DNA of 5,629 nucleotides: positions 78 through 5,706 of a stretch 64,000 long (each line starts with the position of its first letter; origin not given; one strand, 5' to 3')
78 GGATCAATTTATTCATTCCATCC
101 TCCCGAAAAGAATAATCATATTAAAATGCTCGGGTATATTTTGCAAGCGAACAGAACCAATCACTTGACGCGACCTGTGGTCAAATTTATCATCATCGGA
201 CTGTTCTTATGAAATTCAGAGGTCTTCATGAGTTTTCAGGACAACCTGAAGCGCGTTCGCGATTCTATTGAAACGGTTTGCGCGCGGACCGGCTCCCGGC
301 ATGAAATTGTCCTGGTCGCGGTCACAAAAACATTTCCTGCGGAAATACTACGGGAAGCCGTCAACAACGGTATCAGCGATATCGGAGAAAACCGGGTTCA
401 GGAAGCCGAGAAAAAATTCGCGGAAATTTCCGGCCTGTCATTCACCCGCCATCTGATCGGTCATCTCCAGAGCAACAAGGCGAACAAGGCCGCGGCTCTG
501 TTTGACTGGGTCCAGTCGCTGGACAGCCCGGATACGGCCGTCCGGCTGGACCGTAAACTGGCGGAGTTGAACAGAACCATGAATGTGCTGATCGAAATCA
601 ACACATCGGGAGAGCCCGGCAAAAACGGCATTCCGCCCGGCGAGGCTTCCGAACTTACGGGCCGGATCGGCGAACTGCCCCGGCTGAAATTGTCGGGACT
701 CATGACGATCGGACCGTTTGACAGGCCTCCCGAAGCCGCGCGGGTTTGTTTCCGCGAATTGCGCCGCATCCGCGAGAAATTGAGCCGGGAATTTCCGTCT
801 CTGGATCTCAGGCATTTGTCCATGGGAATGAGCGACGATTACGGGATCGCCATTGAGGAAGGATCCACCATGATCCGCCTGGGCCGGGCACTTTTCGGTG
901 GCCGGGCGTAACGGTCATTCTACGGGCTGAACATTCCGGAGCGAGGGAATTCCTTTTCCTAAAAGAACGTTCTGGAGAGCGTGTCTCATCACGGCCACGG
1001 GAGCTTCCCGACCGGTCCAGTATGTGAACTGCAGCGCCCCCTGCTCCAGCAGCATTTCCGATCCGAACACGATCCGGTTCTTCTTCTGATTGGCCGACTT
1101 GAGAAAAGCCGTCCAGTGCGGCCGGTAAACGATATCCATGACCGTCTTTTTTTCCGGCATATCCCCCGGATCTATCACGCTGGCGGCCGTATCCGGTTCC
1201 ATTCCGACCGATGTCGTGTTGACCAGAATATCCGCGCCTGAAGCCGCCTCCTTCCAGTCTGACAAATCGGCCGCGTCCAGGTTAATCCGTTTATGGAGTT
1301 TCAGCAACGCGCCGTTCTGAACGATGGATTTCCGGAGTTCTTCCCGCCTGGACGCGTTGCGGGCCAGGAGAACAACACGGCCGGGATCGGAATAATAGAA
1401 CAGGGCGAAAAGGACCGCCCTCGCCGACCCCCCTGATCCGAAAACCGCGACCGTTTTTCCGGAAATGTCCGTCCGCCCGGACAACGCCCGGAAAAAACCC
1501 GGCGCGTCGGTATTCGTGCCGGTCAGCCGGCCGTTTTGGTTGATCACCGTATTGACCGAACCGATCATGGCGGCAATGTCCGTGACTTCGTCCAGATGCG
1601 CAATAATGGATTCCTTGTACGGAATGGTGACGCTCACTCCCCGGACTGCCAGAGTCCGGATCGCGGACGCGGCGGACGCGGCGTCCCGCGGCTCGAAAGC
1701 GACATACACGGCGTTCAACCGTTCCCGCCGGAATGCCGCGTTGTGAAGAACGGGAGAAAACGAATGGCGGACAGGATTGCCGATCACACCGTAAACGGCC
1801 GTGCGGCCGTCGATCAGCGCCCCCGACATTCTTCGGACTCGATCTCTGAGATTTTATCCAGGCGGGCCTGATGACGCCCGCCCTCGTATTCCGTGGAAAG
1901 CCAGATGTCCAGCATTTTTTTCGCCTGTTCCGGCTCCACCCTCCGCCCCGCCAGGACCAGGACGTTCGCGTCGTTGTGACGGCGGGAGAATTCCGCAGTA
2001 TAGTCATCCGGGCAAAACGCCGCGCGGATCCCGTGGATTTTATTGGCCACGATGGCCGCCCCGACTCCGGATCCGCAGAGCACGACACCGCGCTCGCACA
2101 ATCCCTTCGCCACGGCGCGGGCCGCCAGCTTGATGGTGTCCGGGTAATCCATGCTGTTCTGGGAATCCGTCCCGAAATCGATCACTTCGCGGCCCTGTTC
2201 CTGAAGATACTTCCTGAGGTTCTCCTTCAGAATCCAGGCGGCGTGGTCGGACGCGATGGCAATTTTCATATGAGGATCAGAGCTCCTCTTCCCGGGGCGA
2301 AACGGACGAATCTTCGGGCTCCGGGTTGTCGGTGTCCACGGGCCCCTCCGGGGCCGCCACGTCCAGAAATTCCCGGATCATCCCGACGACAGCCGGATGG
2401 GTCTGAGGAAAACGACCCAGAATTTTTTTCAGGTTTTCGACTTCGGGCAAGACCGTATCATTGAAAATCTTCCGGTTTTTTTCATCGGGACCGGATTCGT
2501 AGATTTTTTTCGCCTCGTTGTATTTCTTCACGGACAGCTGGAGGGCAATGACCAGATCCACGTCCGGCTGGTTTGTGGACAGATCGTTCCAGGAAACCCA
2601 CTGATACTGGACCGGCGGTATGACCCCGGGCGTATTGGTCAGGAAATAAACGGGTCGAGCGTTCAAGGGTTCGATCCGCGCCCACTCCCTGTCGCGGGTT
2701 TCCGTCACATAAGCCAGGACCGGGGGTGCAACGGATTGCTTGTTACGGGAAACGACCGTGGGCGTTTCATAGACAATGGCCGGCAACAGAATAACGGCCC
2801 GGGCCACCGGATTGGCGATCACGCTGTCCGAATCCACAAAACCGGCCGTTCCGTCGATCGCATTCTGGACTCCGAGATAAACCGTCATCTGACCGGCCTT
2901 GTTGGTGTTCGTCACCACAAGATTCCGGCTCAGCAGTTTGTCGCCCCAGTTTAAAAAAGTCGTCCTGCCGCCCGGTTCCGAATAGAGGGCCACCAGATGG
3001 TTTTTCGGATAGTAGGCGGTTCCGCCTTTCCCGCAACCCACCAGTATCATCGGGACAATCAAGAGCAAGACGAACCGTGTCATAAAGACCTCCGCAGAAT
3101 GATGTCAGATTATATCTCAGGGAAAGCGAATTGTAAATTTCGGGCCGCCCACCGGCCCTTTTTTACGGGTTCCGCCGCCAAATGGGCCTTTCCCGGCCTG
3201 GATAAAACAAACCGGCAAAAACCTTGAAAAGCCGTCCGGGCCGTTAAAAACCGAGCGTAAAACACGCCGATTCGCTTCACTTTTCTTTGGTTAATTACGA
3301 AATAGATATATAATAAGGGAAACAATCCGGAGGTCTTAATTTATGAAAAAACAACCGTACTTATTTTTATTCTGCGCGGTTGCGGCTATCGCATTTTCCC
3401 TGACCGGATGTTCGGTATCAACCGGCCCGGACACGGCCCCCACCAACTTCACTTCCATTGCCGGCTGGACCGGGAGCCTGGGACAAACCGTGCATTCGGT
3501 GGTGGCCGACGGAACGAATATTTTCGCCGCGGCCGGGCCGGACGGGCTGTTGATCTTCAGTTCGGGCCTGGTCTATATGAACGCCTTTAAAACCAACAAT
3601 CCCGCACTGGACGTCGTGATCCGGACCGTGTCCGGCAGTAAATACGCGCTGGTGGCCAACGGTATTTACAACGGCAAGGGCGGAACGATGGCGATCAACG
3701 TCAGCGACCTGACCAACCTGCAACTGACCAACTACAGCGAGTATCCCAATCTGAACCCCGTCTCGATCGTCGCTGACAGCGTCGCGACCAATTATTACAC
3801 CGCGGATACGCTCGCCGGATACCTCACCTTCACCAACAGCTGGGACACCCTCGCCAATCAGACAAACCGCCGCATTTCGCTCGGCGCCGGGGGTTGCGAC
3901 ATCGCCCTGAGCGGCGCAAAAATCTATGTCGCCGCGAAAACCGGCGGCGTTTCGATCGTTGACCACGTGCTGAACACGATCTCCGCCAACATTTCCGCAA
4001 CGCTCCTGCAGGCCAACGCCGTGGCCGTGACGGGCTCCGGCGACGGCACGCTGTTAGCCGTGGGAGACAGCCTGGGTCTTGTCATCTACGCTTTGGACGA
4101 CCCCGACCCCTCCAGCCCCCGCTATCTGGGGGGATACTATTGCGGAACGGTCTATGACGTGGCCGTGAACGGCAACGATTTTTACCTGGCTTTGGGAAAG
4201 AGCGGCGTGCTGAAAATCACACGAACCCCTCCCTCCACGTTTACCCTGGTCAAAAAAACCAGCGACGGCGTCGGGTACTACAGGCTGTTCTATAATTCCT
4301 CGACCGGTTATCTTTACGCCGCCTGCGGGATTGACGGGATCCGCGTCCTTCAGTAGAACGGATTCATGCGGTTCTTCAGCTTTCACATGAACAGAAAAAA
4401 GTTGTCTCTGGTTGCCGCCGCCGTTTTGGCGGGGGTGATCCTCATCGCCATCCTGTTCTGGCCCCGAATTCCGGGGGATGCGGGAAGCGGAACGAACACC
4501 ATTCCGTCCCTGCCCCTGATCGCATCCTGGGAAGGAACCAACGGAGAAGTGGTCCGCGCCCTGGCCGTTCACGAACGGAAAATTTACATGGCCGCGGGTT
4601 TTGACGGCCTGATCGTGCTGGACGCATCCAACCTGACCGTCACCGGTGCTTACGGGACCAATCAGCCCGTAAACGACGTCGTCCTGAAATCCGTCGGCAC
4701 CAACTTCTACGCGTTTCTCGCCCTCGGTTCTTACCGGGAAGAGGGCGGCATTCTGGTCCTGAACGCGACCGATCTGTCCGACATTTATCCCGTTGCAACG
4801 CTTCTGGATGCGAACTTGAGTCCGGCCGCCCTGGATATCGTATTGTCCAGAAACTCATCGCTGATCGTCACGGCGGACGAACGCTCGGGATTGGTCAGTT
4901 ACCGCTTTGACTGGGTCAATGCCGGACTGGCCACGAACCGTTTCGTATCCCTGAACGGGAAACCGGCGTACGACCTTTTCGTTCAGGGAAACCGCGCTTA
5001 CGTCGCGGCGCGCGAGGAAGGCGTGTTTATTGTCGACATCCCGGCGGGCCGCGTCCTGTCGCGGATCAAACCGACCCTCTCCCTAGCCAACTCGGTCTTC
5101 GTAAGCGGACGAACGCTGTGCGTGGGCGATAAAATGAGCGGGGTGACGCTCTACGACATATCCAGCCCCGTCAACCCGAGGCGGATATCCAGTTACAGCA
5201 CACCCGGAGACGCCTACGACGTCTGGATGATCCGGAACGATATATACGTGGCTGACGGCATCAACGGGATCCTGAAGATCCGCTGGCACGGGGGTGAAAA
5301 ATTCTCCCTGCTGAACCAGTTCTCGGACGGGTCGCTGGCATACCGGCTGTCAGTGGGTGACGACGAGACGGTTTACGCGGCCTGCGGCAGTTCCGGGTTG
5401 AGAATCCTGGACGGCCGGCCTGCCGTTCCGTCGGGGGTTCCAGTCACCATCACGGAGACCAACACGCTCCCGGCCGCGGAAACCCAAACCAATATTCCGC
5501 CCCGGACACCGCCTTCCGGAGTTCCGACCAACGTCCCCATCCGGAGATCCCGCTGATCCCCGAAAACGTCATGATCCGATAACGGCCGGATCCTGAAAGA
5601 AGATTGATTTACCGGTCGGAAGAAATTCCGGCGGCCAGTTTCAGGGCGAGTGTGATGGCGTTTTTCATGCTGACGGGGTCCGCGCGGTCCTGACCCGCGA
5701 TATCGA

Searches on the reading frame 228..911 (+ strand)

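Call 21: search_protein_families(library=pfam, proteins=[window:228-911:+], max_evalue=0.001)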
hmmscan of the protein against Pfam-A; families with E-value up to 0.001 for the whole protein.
window:228-911:+ (227 aa): 1 family
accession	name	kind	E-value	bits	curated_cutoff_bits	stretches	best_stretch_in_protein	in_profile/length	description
PF01168.26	Ala_racemase_N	-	4.9e-20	72.6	24.1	1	7-226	3-219/220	Alanine racemase, N-terminal domain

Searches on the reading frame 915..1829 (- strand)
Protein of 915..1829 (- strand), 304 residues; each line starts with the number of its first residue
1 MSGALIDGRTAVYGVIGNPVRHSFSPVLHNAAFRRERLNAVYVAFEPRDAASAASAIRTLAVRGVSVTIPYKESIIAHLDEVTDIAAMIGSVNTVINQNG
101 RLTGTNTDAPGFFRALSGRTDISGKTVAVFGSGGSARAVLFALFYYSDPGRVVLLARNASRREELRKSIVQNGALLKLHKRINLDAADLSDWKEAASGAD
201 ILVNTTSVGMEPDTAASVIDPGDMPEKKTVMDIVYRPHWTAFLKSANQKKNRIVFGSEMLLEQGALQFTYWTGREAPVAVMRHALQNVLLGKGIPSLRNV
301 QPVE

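Call 21: search_protein_families(library=pfam, proteins=[window:915-1829:-], max_evalue=0.001)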
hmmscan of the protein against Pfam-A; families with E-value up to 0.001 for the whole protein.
window:915-1829:- (304 aa): 2 families
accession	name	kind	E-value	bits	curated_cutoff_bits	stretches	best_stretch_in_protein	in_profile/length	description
PF08501.16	Shikimate_dh_N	-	8.9e-27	93.6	27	1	15-95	1-83/83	Shikimate dehydrogenase substrate binding domain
PF18317.6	SDH_C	-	1.7e-14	53.6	25.8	1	256-286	1-31/31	Shikimate 5'-dehydrogenase C-terminal domain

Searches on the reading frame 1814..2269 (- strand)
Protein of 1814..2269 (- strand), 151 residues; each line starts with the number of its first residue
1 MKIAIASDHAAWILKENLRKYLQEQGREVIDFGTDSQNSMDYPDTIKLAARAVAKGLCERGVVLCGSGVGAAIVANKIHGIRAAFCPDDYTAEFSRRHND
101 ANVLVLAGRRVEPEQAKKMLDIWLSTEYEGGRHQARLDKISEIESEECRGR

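Call 66: search_protein_families(library=pfam, proteins=[window:1814-2269:-], max_evalue=0.0001)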
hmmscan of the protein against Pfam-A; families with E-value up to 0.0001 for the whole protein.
window:1814-2269:- (151 aa): 1 family
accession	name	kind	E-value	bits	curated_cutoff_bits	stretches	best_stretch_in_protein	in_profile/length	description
PF02502.23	LacAB_rpiB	-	5.6e-54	182.3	24.7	1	3-140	1-138/138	Ribose/Galactose Isomerase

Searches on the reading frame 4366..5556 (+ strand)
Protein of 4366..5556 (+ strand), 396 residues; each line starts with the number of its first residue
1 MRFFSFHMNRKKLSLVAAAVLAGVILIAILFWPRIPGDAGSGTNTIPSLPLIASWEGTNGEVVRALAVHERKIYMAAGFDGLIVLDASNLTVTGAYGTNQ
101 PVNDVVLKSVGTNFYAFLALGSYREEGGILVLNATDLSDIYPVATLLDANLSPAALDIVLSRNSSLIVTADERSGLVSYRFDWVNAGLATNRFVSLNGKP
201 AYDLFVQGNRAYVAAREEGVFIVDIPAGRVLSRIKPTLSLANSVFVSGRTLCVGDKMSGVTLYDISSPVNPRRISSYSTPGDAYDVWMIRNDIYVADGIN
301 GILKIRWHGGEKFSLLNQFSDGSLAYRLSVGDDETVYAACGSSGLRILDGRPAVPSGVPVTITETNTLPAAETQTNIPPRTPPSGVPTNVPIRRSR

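Call 21: search_protein_families(library=pfam, proteins=[window:4366-5556:+], max_evalue=0.001)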
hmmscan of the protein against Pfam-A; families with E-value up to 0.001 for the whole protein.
window:4366-5556:+ (396 aa): 2 families
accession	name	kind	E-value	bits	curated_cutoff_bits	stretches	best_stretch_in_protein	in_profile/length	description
PF08309.17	LVIVD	-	8.5e-13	47.9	20.2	0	201-225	4-28/42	LVIVD repeat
PF21544.3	PorZ_N_b_propeller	-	0.00047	20.9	27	0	56-109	74-126/154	TSS9, PorZ, N-terminal beta-propeller domain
